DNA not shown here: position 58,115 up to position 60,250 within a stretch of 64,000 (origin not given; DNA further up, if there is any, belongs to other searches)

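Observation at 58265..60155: Single ORF fusing a full TetR regulator to a full Rieske oxygenase alpha subunit, with a palindromic operator candidate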

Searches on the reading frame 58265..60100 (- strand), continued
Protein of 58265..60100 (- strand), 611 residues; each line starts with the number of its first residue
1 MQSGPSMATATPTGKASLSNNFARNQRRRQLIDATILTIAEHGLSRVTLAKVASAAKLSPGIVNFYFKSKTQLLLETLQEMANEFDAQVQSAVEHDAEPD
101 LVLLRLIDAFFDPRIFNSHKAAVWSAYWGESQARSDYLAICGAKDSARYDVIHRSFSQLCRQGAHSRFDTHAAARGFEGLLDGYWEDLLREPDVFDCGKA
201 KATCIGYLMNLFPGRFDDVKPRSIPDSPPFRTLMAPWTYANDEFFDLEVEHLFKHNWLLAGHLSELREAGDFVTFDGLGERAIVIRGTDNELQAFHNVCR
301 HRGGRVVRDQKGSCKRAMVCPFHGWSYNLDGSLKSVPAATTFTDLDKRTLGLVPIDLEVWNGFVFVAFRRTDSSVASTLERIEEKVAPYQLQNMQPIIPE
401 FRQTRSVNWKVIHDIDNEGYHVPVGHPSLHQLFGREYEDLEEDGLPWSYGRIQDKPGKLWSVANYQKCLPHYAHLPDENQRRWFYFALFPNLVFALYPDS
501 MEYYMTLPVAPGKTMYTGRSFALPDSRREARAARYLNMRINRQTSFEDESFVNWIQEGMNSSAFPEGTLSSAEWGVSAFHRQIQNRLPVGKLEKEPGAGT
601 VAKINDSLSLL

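Call 19: search_protein_families(library=pfam, proteins=[L049:1369-2094:-, L049:2162-3577:+, L049:3574-5187:+, L049:5174-6730:+, L049:6727-7923:+, L049:7935-9083:+, L049:9080-10300:+, L049:10341-11444:+, L049:11281-12654:+, L049:12659-13600:+], max_evalue=0.0001)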
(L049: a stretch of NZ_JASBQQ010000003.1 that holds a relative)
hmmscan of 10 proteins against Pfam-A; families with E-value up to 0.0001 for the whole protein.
L049:1369-2094:- (241 aa): 2 families
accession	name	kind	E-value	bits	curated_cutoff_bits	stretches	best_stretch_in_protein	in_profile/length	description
PF00440.29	TetR_N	-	9.9e-14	51.3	24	1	47-92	1-46/47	Bacterial regulatory proteins, tetR family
PF13977.11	TetR_C_6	-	9.2e-12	45.6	27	1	116-217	1-103/115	BetI-type transcriptional repressor, C-terminal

L049:2162-3577:+ (471 aa): 1 family
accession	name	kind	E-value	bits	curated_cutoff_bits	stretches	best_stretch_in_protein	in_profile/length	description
PF00202.27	Aminotran_3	-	5e-63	213.6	30.5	1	63-429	10-372/403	Aminotransferase class-III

L049:3574-5187:+ (537 aa): 10 families
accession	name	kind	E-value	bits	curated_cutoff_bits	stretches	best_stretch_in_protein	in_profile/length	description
PF01593.30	Amino_oxidase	-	6.5e-16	59.1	19.8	1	14-438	3-366/443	Flavin containing amine oxidoreductase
PF01266.30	DAO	-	3.3e-12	47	27.9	1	4-51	1-52/353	FAD dependent oxidoreductase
PF13450.12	NAD_binding_8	-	3.3e-11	43.8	21.9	1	7-54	1-47/68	NAD(P)-binding Rossmann-like domain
PF12831.13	FAD_oxidored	-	4.3e-09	36.6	27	1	4-70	1-68/416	FAD dependent oxidoreductase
PF00070.33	Pyr_redox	-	8.6e-06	26.6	22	0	5-38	2-35/82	Pyridine nucleotide-disulphide oxidoreductase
PF07992.20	Pyr_redox_2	-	9.1e-06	25.7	26.1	0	4-36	2-35/291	Pyridine nucleotide-disulphide oxidoreductase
PF01946.23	Thi4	-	1.2e-05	25.1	26.2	1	3-41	18-57/235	Thi4 family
PF00890.30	FAD_binding_2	-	2e-05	24.4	20.4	1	4-42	1-39/414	FAD binding domain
PF01494.25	FAD_binding_3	-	3.4e-05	23.7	22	1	3-36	2-35/349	FAD binding domain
PF03486.20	HI0933_like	-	5.4e-05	23.2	50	0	4-38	2-36/244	HI0933-like protein Rossmann domain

L049:5174-6730:+ (518 aa): 6 families
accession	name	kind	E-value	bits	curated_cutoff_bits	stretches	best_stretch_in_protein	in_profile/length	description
PF01593.30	Amino_oxidase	-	1.1e-11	45.1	19.8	1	167-338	123-295/443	Flavin containing amine oxidoreductase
PF01266.30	DAO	-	6e-10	39.6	27.9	1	5-305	1-213/353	FAD dependent oxidoreductase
PF00890.30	FAD_binding_2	-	3.2e-09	36.9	20.4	1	5-309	1-206/414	FAD binding domain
PF13450.12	NAD_binding_8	-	5.1e-08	33.5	21.9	1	8-42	1-35/68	NAD(P)-binding Rossmann-like domain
PF03486.20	HI0933_like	-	8e-08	32.5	50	1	5-39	2-36/244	HI0933-like protein Rossmann domain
PF07992.20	Pyr_redox_2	-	2.3e-07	31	26.1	0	6-38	3-177/291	Pyridine nucleotide-disulphide oxidoreductase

L049:6727-7923:+ (398 aa): 2 families
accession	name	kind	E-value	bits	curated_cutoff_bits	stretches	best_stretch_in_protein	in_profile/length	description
PF01571.26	GCV_T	-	8.9e-52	176.3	25.6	1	29-254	11-244/255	Aminomethyltransferase folate-binding domain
PF08669.17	GCV_T_C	-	1.4e-07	31.7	25.9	1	302-385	4-79/80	Glycine cleavage T-protein C-terminal barrel domain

L049:7935-9083:+ (382 aa): 2 families
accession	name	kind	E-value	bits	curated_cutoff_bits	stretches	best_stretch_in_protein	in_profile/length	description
PF00848.25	Ring_hydroxyl_A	-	1.1e-41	143.5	24.9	1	174-375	2-207/208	Ring hydroxylating alpha subunit (catalytic domain)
PF00355.32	Rieske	-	3.9e-19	68.8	20.3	1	41-123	1-81/88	Rieske [2Fe-2S] domain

L049:9080-10300:+ (406 aa): 2 families
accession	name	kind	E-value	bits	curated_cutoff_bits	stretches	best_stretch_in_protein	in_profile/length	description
PF00848.25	Ring_hydroxyl_A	-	3.7e-25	89.5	24.9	1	191-377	11-206/208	Ring hydroxylating alpha subunit (catalytic domain)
PF00355.32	Rieske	-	1e-19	70.7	20.3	1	41-121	1-78/88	Rieske [2Fe-2S] domain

L049:10341-11444:+ (367 aa): 3 families
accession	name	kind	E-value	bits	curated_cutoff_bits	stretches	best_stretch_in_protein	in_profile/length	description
PF13416.11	SBP_bac_8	-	1.3e-30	107.6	27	1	46-316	3-262/279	Bacterial extracellular solute-binding protein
PF01547.30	SBP_bac_1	-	8.3e-21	75.7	26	1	47-303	15-306/307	Bacterial extracellular solute-binding protein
PF13343.11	SBP_bac_6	-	1.1e-14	54.9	24.6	1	89-313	21-218/245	Bacterial extracellular solute-binding protein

L049:11281-12654:+ (457 aa): 2 families
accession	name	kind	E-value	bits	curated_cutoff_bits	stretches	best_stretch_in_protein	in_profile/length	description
PF00005.33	ABC_tran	-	6e-40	137.5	25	1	115-257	2-137/137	ABC transporter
PF08402.16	TOBE_2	-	1.7e-15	57.3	21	1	374-455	1-76/76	TOBE domain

L049:12659-13600:+ (313 aa): 1 family
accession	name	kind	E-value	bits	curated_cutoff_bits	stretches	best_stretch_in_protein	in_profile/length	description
PF00528.27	BPD_transp_1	-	1.6e-12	47.9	26.4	1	100-301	3-179/184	Binding-protein-dependent transport system inner membrane component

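Call 20: search_protein_families(library=pfam, proteins=[L024:2060-3700:-, L024:3760-6273:-, L024:6200-7117:-, L024:7194-7964:-, L024:7929-9212:+, L024:9157-10350:+, L024:10352-11443:+, L024:11447-12358:+, L024:12355-13194:+, L024:13107-14042:+], max_evalue=0.0001)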
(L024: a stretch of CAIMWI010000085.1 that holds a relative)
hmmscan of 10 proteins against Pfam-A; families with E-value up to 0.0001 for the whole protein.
L024:2060-3700:- (546 aa): 3 families
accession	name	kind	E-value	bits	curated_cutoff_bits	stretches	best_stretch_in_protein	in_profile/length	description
PF05704.18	Caps_synth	-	1.8e-26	93.6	24.5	1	61-264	48-246/278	Capsular polysaccharide synthesis protein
PF04488.21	Gly_transf_sug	-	3.5e-06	28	23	1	124-160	54-90/93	Glycosyltransferase sugar-binding region containing DXD motif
PF03567.20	Sulfotransfer_2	-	4.2e-05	24.2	22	0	340-536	4-251/252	Sulfotransferase family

L024:3760-6273:- (837 aa): 7 families
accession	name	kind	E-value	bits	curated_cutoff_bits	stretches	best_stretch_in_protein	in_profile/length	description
PF01571.26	GCV_T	-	6.6e-80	268.5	25.6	1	451-721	1-255/255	Aminomethyltransferase folate-binding domain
PF01266.30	DAO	-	1.6e-70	238.9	27.9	1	36-391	2-353/353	FAD dependent oxidoreductase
PF16350.10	FAO_M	-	2.2e-21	76.2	27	1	394-449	1-56/56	FAD dependent oxidoreductase central domain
PF08669.17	GCV_T_C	-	1.4e-17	63.8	25.9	1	746-829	1-80/80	Glycine cleavage T-protein C-terminal barrel domain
PF00890.30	FAD_binding_2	-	4.2e-07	29.9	20.4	1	36-219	2-181/414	FAD binding domain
PF07992.20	Pyr_redox_2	-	2.2e-06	27.7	26.1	0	23-98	132-207/291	Pyridine nucleotide-disulphide oxidoreductase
PF13738.12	Pyr_redox_3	-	1.5e-05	24.9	30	0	175-242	76-142/305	Pyridine nucleotide-disulphide oxidoreductase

L024:6200-7117:- (305 aa): 2 families
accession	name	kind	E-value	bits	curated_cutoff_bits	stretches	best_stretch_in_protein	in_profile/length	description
PF01636.29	APH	-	5.1e-18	66.1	23.2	1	36-254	3-234/239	Phosphotransferase enzyme family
PF01633.27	Choline_kinase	-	8.8e-17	61.8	29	1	38-225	4-202/300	Choline/ethanolamine kinase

L024:7194-7964:- (256 aa): 2 families
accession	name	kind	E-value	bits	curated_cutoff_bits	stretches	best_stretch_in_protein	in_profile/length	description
PF13977.11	TetR_C_6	-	1.3e-14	54.8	27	1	131-243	1-114/115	BetI-type transcriptional repressor, C-terminal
PF00440.29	TetR_N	-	6.1e-11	42.4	24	1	62-107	1-46/47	Bacterial regulatory proteins, tetR family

L024:7929-9212:+ (427 aa): 2 families
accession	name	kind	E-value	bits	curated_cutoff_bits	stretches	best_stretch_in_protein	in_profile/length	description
PF00848.25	Ring_hydroxyl_A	-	4.3e-29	102.3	24.9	1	206-393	7-203/208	Ring hydroxylating alpha subunit (catalytic domain)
PF00355.32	Rieske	-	9.1e-18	64.4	20.3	1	62-145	1-81/88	Rieske [2Fe-2S] domain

L024:9157-10350:+ (397 aa): 3 families
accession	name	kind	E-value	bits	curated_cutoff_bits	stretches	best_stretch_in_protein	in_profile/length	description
PF13416.11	SBP_bac_8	-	5.5e-30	105.6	27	1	76-363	3-277/279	Bacterial extracellular solute-binding protein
PF13343.11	SBP_bac_6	-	4.7e-14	52.9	24.6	1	119-354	21-226/245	Bacterial extracellular solute-binding protein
PF01547.30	SBP_bac_1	-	9.6e-14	52.5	26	1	77-332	15-305/307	Bacterial extracellular solute-binding protein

L024:10352-11443:+ (363 aa): 4 families
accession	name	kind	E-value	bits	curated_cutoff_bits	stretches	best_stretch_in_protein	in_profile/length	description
PF00005.33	ABC_tran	-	4.4e-40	137.9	25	1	21-164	1-137/137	ABC transporter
PF08402.16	TOBE_2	-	7.2e-16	58.5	21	1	281-361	2-76/76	TOBE domain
PF13304.12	AAA_21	-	2.1e-05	25.2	27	0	133-196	235-300/304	AAA domain, putative AbiEii toxin, Type IV TA system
PF02463.25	SMC_N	-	4.4e-05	23.5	40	0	116-209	123-212/220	RecF/RecN/SMC N terminal domain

L024:11447-12358:+ (303 aa): 1 family
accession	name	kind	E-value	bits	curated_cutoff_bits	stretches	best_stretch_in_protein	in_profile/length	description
PF00528.27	BPD_transp_1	-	3.5e-10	40.4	26.4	1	92-295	3-181/184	Binding-protein-dependent transport system inner membrane component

L024:12355-13194:+ (279 aa): 1 family
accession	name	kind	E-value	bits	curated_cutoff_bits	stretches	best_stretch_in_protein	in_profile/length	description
PF00528.27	BPD_transp_1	-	3.5e-15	56.6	26.4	1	79-267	1-182/184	Binding-protein-dependent transport system inner membrane component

L024:13107-14042:+ (311 aa): 1 family
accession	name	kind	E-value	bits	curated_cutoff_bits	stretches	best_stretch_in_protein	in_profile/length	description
PF16867.11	DMSP_lyase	-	5.5e-22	78.7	27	1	134-279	20-162/162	Dimethlysulfonioproprionate lyase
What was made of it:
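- The split form works with a separate TetR (calls 19 and 20).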

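Call 24: find_related_loci(query=A1, collection=metagenome_contigs, flank=6000)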
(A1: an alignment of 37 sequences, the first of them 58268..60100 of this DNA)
Query A1 (611 aa) in metagenome_contigs; peptide patterns used: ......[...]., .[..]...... (x = any residue, [..] = any of these).
600 stretches matched a pattern (row limit reached: there are more); 532 encode a relative of the query (tblastn E <= 1e-3); the best 80 are kept; 80 distinct loci.
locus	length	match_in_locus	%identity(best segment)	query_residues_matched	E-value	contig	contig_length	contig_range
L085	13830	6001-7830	96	1-609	0e+0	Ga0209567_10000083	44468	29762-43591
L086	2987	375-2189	72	6-609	0e+0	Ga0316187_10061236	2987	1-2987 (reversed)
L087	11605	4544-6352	48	24-610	0e+0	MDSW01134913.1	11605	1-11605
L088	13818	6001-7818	48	5-609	0e+0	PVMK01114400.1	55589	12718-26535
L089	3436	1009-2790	45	24-608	0e+0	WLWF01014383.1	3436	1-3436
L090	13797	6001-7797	44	15-608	4e-165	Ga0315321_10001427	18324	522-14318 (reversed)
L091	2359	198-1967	44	27-608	3e-176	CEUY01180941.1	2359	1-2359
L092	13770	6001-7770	43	27-608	3e-163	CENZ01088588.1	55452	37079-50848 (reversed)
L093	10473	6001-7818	42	6-608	4e-163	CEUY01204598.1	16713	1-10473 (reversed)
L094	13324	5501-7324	43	6-610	3e-163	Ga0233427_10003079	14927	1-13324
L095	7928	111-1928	43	6-608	2e-162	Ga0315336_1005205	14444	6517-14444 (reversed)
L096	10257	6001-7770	43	27-608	8e-161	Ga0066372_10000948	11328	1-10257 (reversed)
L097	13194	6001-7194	49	216-608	4e-129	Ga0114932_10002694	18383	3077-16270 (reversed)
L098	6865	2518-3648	49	233-608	2e-126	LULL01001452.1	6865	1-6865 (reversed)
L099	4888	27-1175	50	227-608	2e-127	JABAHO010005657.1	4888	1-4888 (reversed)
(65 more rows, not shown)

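Call 36: predict_structure(alignment_id=A1)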
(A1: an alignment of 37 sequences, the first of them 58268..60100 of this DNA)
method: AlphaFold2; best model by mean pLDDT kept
length: 611 residues; sequences in the alignment: 37
mean_pLDDT: 86.7   pTM: 0.63
mean pLDDT of the five models: 86.7, 86.2, 85.9, 85.9, 84.2
residues with pLDDT >= 90: 361; 70-90: 191; 50-70: 32; < 50: 27
segments of 3 or more residues with pLDDT < 50: 1-20, 220-225
pLDDT, mean of each block of 10 residues (from residue 1): 34 37 71 94 91 88 86 94 91 79 92 92 89 85 91 93 83 94 91 89 93 75 54 87 96 94 96 95 96 91 82 89 90 90 83 95 95 91 95 96 93 77 74 85 87 92 95 96 89 95 96 95 97 96 88 78 60 80 92 91 90 59
secondary structure, 60 per line:
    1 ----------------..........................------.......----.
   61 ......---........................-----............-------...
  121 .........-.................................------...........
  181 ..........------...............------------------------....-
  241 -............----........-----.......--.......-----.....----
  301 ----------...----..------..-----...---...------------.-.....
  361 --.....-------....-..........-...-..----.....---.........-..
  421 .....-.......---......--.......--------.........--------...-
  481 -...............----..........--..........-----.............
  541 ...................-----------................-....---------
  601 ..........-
elements in order: H17-42 H49-55 H60-66 H70-93 H99-110 H118-129 H131-163 H170-190 H197-211 H236-239 H242-253 E258-262 E271-277 E280-286 E292-296 E311-313 E333-335 E356-360 E363-367 H375-378 H380-389 E401-405 H409-417 H419-425 H427-433 E437-442 E445-451 H460-468 E482-488 E492-496 E501-510 E513-522 H528-559 H571-586 H588-591 H601-610
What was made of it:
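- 59465..59794 (-): BetI-type TetR C-terminal (ligand-binding and dimerisation) domain (aa 103-212). The AF2 model shows a full nine-helix TetR fold, helices 17-211 (call 36).
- On TetR family, BetI-type subfamily: The AF2 model has nine helices between residues 17 and 211 at high pLDDT (call 36).
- The AF2 model is confident: a nine-helix TetR fold plus a Rieske oxygenase fold joined by a flexible linker (call 36).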

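Call 40: find_encoding_contigs(protein=window:58265-60100:-, flank=10000, max_places=3)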
Protein window:58265-60100:- (611 aa): no gene with exactly this product is on record in the collection.
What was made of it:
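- Tried and rejected: Exact look-up of the window protein in the contig index: not on record (call 40).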

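Call 41: fold_search(model_id=the predicted structure, library=pdb)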
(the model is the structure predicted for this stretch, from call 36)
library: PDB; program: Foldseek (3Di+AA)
matches with E <= 10: 1517; with E <= 0.001: 503
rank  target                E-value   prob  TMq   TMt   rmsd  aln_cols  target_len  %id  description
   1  6zgp_G                6.4e-22  1.00  0.48  0.79   3.9       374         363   23  Crystal structure of the quaternary ammonium Rieske monooxygenase CntA in complex with inhibitor MMV12 (MMV020670) (released 2020-11-18)
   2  6y9c                  1.8e-21  1.00  0.48  0.79   3.7       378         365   23  The structure of a quaternary ammonium Rieske monooxygenase reveals insights into carnitine oxidation by gut microbiota  (released 2021-03-31)
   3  6zgp_A                2.1e-21  1.00  0.48  0.79   4.0       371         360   23  Crystal structure of the quaternary ammonium Rieske monooxygenase CntA in complex with inhibitor MMV12 (MMV020670) (released 2020-11-18)
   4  6zgp_B                3.2e-21  1.00  0.48  0.80   3.7       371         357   23  Crystal structure of the quaternary ammonium Rieske monooxygenase CntA in complex with inhibitor MMV12 (MMV020670) (released 2020-11-18)
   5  6zgp_I                4.0e-21  1.00  0.48  0.79   3.8       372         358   23  Crystal structure of the quaternary ammonium Rieske monooxygenase CntA in complex with inhibitor MMV12 (MMV020670) (released 2020-11-18)
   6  6y9d_A                4.0e-21  1.00  0.47  0.79   4.1       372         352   23  Crystal structure of the quaternary ammonium Rieske monooxygenase CntA in complex with substrate L-Carnitine (released 2020-11-18)
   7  6zgp_H                4.6e-21  1.00  0.48  0.80   3.8       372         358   23  Crystal structure of the quaternary ammonium Rieske monooxygenase CntA in complex with inhibitor MMV12 (MMV020670) (released 2020-11-18)
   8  6zgp_F                5.3e-21  1.00  0.48  0.80   4.0       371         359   23  Crystal structure of the quaternary ammonium Rieske monooxygenase CntA in complex with inhibitor MMV12 (MMV020670) (released 2020-11-18)
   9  6zgp_K                6.7e-21  1.00  0.48  0.80   3.1       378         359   23  Crystal structure of the quaternary ammonium Rieske monooxygenase CntA in complex with inhibitor MMV12 (MMV020670) (released 2020-11-18)
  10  4quq                  8.8e-21  1.00  0.48  0.71   4.5       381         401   21  Crystal structure of stachydrine demethylase in complex with azide (released 2015-07-15)
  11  3vca                  1.1e-20  1.00  0.48  0.71   4.6       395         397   20  Quaternary Ammonium Oxidative Demethylation: X-ray Crystallographic, Resonance Raman and UV-visible Spectroscopic Analys (released 2012-02-08)
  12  4qur                  1.5e-20  1.00  0.48  0.68  10.9       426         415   19  Crystal Structure of stachydrine demethylase in complex with cyanide, oxygen, and N-methyl proline in a new orientation (released 2015-07-15)
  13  6zgp_C                1.5e-20  1.00  0.48  0.79   3.9       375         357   23  Crystal structure of the quaternary ammonium Rieske monooxygenase CntA in complex with inhibitor MMV12 (MMV020670) (released 2020-11-18)
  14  6zgp_J                1.9e-20  1.00  0.47  0.79   3.9       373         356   23  Crystal structure of the quaternary ammonium Rieske monooxygenase CntA in complex with inhibitor MMV12 (MMV020670) (released 2020-11-18)
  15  6y8j                  2.4e-20  1.00  0.46  0.79   4.2       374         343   22  Crystal structure of the apo form of a quaternary ammonium Rieske monooxygenase CntA (released 2020-11-18)
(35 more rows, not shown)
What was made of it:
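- On Group V quaternary-ammonium Rieske monooxygenases (CntA / GbcA / Stc2): Foldseek places CntA first (target TM-score 0.79-0.80) and Stc2 next (call 41).
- Closest known: Group V. Same: These are the closest solved folds (CntA target TM-score 0.79-0.80, Stc2 about 0.71; call 41).
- The best PDB folds are CntA and Stc2 (call 41).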
